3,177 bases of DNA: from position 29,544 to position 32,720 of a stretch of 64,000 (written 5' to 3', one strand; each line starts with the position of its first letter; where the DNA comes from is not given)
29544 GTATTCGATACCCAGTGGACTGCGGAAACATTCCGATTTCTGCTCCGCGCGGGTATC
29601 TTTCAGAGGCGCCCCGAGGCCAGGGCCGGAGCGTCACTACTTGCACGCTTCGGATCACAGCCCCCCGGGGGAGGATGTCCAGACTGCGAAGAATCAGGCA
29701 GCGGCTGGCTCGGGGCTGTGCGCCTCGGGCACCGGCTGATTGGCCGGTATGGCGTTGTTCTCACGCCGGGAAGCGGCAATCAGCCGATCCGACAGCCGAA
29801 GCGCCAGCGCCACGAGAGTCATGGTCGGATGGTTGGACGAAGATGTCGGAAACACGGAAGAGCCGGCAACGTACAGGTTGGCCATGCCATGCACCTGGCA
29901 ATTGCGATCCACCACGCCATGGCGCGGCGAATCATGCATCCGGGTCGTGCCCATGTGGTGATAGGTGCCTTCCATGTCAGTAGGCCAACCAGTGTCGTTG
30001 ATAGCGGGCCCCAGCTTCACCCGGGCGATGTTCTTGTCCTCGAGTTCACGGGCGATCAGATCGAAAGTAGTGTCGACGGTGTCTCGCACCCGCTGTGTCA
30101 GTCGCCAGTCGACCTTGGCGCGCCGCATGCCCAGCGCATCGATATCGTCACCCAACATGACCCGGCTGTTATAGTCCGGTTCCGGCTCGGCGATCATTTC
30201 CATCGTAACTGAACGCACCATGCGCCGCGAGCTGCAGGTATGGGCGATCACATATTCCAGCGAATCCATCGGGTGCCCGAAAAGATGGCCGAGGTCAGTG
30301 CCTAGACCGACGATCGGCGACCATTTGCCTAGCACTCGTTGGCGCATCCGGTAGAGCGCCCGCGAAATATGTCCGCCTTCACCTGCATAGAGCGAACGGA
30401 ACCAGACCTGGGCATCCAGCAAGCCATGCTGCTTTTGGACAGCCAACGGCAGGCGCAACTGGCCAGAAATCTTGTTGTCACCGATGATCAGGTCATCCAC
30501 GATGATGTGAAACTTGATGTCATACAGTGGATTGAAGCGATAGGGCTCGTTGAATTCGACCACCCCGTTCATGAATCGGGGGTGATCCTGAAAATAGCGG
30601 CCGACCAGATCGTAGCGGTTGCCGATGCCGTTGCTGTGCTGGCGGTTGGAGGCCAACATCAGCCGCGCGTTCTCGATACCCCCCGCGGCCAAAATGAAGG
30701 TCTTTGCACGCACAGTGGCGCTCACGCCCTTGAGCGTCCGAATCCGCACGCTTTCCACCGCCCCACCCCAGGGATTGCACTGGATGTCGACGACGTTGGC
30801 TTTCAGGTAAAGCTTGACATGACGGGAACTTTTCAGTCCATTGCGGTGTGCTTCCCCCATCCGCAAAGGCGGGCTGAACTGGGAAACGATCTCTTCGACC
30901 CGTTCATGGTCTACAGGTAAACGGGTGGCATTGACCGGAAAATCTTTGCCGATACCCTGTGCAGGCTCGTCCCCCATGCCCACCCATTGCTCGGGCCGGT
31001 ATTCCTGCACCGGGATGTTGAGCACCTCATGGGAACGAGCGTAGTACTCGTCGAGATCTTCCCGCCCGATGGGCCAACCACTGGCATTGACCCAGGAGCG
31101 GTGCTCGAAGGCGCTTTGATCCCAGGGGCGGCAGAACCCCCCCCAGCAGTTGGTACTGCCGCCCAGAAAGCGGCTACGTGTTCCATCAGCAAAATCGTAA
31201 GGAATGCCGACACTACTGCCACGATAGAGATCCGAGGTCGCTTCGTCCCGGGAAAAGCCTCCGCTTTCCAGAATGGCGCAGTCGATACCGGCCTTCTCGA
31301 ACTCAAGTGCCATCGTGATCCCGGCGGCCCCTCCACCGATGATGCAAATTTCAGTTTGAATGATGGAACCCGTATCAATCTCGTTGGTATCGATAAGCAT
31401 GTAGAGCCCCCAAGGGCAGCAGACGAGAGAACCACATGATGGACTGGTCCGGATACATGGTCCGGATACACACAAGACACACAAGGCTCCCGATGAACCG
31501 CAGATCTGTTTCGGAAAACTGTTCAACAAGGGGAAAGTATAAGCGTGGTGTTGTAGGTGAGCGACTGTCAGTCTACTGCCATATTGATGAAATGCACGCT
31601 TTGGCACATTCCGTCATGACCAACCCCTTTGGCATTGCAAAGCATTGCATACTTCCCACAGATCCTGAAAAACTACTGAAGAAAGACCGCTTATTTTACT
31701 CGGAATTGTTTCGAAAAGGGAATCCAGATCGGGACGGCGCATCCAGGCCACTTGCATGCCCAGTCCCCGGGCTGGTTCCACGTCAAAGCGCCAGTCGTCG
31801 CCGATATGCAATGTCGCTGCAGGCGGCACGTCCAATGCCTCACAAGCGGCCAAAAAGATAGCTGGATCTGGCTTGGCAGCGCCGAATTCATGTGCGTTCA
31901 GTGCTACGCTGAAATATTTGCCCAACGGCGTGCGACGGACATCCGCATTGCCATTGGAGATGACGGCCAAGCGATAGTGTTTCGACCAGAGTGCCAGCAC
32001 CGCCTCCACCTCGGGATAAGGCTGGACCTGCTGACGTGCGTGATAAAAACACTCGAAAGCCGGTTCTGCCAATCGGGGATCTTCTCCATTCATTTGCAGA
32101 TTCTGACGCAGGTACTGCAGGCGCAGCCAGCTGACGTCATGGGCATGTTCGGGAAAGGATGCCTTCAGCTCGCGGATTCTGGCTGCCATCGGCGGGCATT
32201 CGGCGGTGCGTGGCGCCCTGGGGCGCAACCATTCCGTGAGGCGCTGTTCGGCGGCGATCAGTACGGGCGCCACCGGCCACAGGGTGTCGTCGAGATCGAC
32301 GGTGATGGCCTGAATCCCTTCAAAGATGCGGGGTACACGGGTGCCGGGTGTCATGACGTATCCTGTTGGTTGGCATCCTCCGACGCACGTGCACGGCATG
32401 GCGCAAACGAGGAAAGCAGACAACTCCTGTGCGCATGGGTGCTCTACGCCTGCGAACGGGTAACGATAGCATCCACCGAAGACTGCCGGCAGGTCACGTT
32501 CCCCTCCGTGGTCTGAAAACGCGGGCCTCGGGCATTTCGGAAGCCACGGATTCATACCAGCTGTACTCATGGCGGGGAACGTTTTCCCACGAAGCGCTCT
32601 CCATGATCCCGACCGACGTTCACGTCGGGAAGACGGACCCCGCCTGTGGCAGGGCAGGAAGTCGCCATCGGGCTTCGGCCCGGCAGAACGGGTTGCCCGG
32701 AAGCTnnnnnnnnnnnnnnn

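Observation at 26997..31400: Adjacent genes for a glyoxal/galactose-oxidase-like lipoprotein and a GMC flavin oxidoreductase: a possible extracellular oxidase module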

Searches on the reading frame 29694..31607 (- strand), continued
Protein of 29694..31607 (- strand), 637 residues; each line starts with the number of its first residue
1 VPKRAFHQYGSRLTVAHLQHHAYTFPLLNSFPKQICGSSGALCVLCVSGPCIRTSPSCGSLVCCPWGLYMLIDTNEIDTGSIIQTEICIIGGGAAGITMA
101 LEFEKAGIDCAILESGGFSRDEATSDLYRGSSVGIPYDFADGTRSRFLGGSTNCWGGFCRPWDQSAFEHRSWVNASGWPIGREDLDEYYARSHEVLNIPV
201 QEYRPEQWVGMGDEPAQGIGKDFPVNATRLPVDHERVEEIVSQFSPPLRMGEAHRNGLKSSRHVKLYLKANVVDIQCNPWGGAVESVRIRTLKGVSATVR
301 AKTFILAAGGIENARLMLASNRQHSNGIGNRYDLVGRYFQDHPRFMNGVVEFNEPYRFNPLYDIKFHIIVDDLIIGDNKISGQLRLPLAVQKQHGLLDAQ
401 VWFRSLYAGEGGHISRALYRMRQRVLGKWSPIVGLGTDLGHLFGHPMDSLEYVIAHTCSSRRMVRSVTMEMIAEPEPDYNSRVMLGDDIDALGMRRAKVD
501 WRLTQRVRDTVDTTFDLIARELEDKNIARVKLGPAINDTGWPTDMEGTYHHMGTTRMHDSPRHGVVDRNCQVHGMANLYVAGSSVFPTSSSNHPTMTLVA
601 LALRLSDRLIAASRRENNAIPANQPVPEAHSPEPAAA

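Call 57: search_solved_structures(query=A4, max_evalue=0.00001, show_alignments=1)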
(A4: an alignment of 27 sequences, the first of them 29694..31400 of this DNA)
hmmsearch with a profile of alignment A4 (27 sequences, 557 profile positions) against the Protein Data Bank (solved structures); distinct sequences matched with E-value up to 0.00001: 69 (the best 60 are shown).
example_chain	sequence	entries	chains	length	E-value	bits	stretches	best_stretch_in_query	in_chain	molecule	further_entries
6a2u_B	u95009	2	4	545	5.8e-39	136.9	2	385-540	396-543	Glucose dehydrogenase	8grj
8hdd_A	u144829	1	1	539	3e-38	134.6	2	386-535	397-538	Glucose dehydrogenase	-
7w2j_A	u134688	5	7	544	9e-33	116.5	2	389-538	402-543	Fructose dehydrogenase large subunit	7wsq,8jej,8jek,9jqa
8xcm_A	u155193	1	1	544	9.1e-33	116.5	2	389-538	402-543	Fructose dehydrogenase large subunit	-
8k6k_A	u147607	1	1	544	1.2e-32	116.1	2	389-538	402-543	Fructose dehydrogenase (N1146A) large subunit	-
8xcn_A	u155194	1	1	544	1.5e-32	115.8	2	389-538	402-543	Fructose dehydrogenase large subunit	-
8k6j_A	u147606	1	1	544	9.9e-32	113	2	389-538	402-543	Fructose dehydrogenase (H1147A) large subunit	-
7dve_A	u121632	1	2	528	3.3e-18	68.4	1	399-546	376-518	6'''-hydroxyparomomycin C oxidase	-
3k4c_A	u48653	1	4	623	2.5e-17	65.5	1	470-536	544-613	Pyranose 2-oxidase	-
3bly_A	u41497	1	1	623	5.5e-17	64.4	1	397-536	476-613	Pyranose oxidase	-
3fdy_A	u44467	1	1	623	6e-17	64.3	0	473-536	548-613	Pyranose oxidase (Pyranose 2-oxidase)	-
4mok_A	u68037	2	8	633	1.1e-16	63.3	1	470-546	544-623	Pyranose 2-oxidase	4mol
9fl2_A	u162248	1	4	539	1.3e-16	63.1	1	471-533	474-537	pyranose oxidase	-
4mog_A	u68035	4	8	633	1.9e-16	62.6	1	472-546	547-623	Pyranose 2-oxidase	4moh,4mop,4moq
4moi_A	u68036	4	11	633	2e-16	62.5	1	472-546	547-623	Pyranose 2-oxidase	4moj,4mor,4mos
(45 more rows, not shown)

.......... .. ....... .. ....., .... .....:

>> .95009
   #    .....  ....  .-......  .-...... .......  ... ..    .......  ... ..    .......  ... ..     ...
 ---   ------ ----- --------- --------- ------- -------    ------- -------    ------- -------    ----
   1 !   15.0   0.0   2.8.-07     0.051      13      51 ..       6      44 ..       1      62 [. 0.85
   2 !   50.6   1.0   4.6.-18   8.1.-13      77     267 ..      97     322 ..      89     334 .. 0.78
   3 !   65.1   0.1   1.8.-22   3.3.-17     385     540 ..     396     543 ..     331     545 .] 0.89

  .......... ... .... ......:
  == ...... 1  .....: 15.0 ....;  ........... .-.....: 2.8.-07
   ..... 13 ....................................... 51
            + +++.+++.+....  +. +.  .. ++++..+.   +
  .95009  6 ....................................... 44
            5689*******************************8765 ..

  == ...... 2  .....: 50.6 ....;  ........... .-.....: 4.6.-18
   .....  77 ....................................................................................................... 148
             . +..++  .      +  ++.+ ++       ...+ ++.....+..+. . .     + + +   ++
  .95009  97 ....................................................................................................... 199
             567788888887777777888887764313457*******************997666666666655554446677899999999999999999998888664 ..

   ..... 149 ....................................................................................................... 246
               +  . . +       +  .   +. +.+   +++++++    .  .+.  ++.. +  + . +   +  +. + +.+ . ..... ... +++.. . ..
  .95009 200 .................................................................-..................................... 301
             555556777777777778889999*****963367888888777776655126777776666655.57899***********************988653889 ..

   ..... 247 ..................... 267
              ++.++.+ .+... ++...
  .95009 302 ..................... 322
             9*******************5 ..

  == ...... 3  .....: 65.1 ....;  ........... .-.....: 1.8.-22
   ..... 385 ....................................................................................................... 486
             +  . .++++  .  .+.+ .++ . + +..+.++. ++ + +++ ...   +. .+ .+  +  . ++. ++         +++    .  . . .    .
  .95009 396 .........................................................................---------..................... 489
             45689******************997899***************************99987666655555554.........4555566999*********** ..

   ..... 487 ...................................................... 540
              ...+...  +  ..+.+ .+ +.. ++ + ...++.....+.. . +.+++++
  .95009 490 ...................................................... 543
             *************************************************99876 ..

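Call 62: predict_structure(alignment_id=A4)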
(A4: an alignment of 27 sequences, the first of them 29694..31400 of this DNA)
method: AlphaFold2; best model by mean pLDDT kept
length: 568 residues; sequences in the alignment: 27
mean_pLDDT: 82.5   pTM: 0.86
mean pLDDT of the five models: 82.5, 79.6, 79.1, 77.8, 74.9
residues with pLDDT >= 90: 234; 70-90: 233; 50-70: 68; < 50: 33
segments of 3 or more residues with pLDDT < 50: 82-88, 519-523, 551-568
pLDDT, mean of each block of 10 residues (from residue 1): 90 97 90 96 86 69 81 53 44 72 86 87 83 77 72 69 91 68 84 93 94 94 95 94 91 87 91 87 86 65 65 87 93 86 82 79 85 91 85 86 86 92 91 92 97 96 94 73 77 93 96 71 68 95 81 40 38
secondary structure, 60 per line:
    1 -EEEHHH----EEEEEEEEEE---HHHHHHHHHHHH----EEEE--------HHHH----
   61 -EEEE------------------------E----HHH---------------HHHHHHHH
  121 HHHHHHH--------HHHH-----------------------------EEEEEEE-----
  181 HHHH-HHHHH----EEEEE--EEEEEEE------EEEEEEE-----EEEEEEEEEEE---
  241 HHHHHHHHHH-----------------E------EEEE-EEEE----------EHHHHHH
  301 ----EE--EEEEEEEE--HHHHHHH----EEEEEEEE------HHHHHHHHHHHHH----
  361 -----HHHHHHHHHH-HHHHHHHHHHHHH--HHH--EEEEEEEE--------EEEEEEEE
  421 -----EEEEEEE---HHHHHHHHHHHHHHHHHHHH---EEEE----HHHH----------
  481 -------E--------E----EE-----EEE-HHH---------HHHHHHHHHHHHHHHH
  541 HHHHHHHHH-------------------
elements in order: E2-4 E12-21 H25-36 E41-44 H53-56 E62-65 H113-127 H136-139 E169-175 H181-184 H186-190 E195-199 E202-208 E215-221 E227-237 H241-250 E275-278 E280-283 H295-300 E309-316 H319-325 E330-337 H344-356 H366-375 H377-389 E397-404 E413-420 E426-432 H436-455 E459-462 H467-470 E509-511 H525-549

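Call 66: fold_search(model_id=the predicted structure, library=pdb)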
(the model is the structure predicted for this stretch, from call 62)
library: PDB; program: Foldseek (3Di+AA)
matches with E <= 10: 1963; with E <= 0.001: 978
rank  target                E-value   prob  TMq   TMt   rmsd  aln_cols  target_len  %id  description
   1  8jej_A                2.1e-27  1.00  0.60  0.63   8.8       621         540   18  Cryo-EM Structure of Na-dithionite Reduced Membrane-bound Fructose Dehydrogenase from Gluconobacter japonicus (released 2023-10-25)
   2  8k6j_A                3.6e-27  1.00  0.59  0.62   8.9       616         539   18  Cryo-EM Structure of Membrane-bound Fructose Dehydrogenase from Gluconobacter japonicus variant-H1147A (released 2024-05-22)
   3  9jqa_A                6.1e-27  1.00  0.60  0.63   8.8       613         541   18  Cryo-EM Structure of Fructose Dehydrogenase Variant from Gluconobacter japonicus Truncating Heme 1c and C-Terminal Hyd (released 2025-08-06)
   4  8xcn_A                9.8e-27  1.00  0.60  0.62   9.0       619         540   18  Cryo-EM Structure of Membrane-bound Fructose Dehydrogenase from Gluconobacter japonicus variant-N1190A (released 2024-05-22)
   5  7w2j_A                1.0e-26  1.00  0.60  0.63   8.7       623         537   19  Cryo-EM Structure of Membrane-bound Fructose Dehydrogenase from Gluconobacter japonicus (released 2022-11-30)
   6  8k6k_A                1.2e-26  1.00  0.59  0.62   8.9       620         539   18  Cryo-EM Structure of Membrane-bound Fructose Dehydrogenase from Gluconobacter japonicus variant-N1146A (released 2024-05-22)
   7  8xcm_A                6.9e-26  1.00  0.59  0.62   8.7       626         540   18  Cryo-EM Structure of Membrane-bound Fructose Dehydrogenase from Gluconobacter japonicus variant-N1146Q (released 2024-05-22)
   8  8grj_B                1.2e-25  1.00  0.59  0.63   9.0       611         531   20  Crystal structure of gamma-alpha subunit complex from Burkholderia cepacia FAD glucose dehydrogenase in complex with g (released 2023-09-06)
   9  6a2u_B                1.2e-24  1.00  0.59  0.62   9.2       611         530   20  Crystal structure of gamma-alpha subunit complex from Burkholderia cepacia FAD glucose dehydrogenase (released 2019-06-19)
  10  7dve_A                1.8e-22  1.00  0.54  0.61   7.8       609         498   16  Crystal structure of FAD-dependent C-glycoside oxidase (released 2021-09-08)
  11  7qf8                  6.1e-22  1.00  0.51  0.58   8.1       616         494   16  Crystal structure of a bacterial pyranose 2-oxidase from Pseudoarthrobacter siccitolerans (released 2023-06-14)
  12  7qfd                  9.2e-22  1.00  0.51  0.62   7.6       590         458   17  Crystal structure of a bacterial pyranose 2-oxidase complex with D-glucose (released 2023-07-05)
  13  9fl2_C                2.2e-21  1.00  0.51  0.55   9.4       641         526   15  Crystal structure of Oscillatoria princeps pyranose oxidase (released 2024-10-30)
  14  9fl2_A                2.8e-21  1.00  0.51  0.55   9.5       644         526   14  Crystal structure of Oscillatoria princeps pyranose oxidase (released 2024-10-30)
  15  8qve                  3.0e-21  1.00  0.52  0.59   8.7       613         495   15  C-glucosyl oxidoreductase (DaCGO1) from Deinococcus aerius (released 2024-05-29)
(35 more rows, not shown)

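Call 77: find_encoding_contigs(protein=P0125, flank=8000, max_places=3)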
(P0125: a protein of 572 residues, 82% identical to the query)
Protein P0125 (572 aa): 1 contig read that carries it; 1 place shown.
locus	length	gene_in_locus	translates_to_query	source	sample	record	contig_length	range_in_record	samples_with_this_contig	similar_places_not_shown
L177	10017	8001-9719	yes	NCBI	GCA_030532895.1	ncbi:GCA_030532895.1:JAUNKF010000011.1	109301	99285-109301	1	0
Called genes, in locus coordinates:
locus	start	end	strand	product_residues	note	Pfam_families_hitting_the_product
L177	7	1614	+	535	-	-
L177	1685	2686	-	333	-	PF00535:Glycos_transf_2, PF13641:Glyco_tranf_2_3 (faint), PF10111:Glyco_tranf_2_2 (faint), PF13632:Glyco_trans_2_3 (weak)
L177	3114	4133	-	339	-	PF02485:Branch (faint)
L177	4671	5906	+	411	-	PF13439:Glyco_transf_4, PF13579:Glyco_trans_4_4, PF00534:Glycos_transf_1, PF13692:Glyco_trans_1_4, PF13524:Glyco_trans_1_2 (weak)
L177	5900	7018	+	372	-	PF09314:DUF1972, PF13439:Glyco_transf_4 (weak), PF13579:Glyco_trans_4_4 (weak), PF00534:Glycos_transf_1, PF13524:Glyco_trans_1_2 (faint)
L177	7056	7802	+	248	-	PF00702:Hydrolase, PF13419:HAD_2, PF13242:Hydrolase_like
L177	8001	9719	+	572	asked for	PF12831:FAD_oxidored (faint), PF13738:Pyr_redox_3 (faint), PF05199:GMC_oxred_C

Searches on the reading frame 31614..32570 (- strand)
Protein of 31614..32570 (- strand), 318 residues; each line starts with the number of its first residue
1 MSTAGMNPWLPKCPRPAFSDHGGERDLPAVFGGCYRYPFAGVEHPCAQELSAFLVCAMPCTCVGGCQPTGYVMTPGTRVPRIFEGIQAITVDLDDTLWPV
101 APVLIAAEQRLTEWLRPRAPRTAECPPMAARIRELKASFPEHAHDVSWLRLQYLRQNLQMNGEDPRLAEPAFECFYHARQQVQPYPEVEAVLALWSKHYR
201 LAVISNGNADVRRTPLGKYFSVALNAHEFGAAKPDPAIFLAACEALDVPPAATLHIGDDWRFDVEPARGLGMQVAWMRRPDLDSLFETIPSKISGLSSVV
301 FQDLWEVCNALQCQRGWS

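Call 3: search_protein_families(library=pfam, proteins=[window:31614-32570:-], max_evalue=0.01)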
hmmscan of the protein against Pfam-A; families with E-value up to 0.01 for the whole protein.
window:31614-32570:- (318 aa): 3 families
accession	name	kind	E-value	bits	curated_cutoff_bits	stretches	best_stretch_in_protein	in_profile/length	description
PF00702.32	Hydrolase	-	8.9e-20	72.3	26.4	1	86-271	1-191/191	haloacid dehalogenase-like hydrolase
PF13419.12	HAD_2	-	7.3e-13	49.5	23.8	1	167-276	61-177/178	Haloacid dehalogenase-like hydrolase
PF13242.12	Hydrolase_like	-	1.4e-07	31.8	22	1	232-278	3-49/75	HAD-hyrolase-like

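Call 4: search_protein_families(library=ncbifam, proteins=[window:31614-32570:-], max_evalue=0.01)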
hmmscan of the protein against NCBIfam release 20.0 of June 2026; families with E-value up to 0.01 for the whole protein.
window:31614-32570:- (318 aa): 27 families (the best 25 are shown)
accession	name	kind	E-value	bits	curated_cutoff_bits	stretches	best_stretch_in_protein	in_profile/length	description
NF008018.0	PRK10748.1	equivalog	3e-28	98.6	225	1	81-288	5-217/238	5-amino-6-(5-phospho-D-ribitylamino)uracil phosphatase YigB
TIGR02253.1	CTE7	subfamily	3.8e-20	72.6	169.75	1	86-279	2-196/221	TIGR02253 family HAD-type hydrolase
TIGR02252.1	DREG-2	subfamily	4.5e-17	62.5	155.2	1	176-276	95-203/203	HAD hydrolase, REG-2-like, family IA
TIGR01428.1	HAD_type_II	equivalog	5e-17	62.6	125.4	1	87-281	2-194/197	haloacid dehalogenase type II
TIGR02254.1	YjjG_YfnB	equivalog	1.8e-12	47.2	159.9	1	156-285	73-203/223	YjjG family noncanonical pyrimidine nucleotidase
TIGR01549.1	HAD-SF-IA-v1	subfamily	3.7e-12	46.9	23.3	1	179-271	58-149/149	HAD-IA family hydrolase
NF009695.0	PRK13222.1-2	equivalog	6.1e-12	45.5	225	1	161-274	70-190/226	phosphoglycolate phosphatase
TIGR01509.1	HAD-SF-IA-v3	subfamily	1.1e-11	45.1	29.4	1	149-277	30-154/154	HAD-IA family hydrolase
TIGR01449.2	PGP_bact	equivalog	4.5e-11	42.7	180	1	91-277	3-184/213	phosphoglycolate phosphatase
NF053830.1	RUBPPhHalo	equivalog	1.2e-08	34.9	330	1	87-277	3-203/234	ribulose-1,5-bisphosphate 5-phosphatase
NF006976.0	PRK09449.1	equivalog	1.2e-07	31.5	183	1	182-280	94-198/225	pyrimidine 5'-nucleotidase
NF009696.0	PRK13222.1-3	equivalog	1.3e-07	31.5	359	1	229-278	139-187/223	N-acetylmuramic acid 6-phosphate phosphatase MupP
TIGR01990.1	bPGM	equivalog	2.9e-07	30.6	189.4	1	186-258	92-168/187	beta-phosphoglucomutase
NF009804.0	PRK13288.1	equivalog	8e-07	28.7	218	1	180-268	79-172/215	pyrophosphatase PpaX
TIGR02009.1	PGMB-YQAB-SF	subfamily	1.8e-06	28.3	153.35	1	183-258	89-168/186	beta-phosphoglucomutase family hydrolase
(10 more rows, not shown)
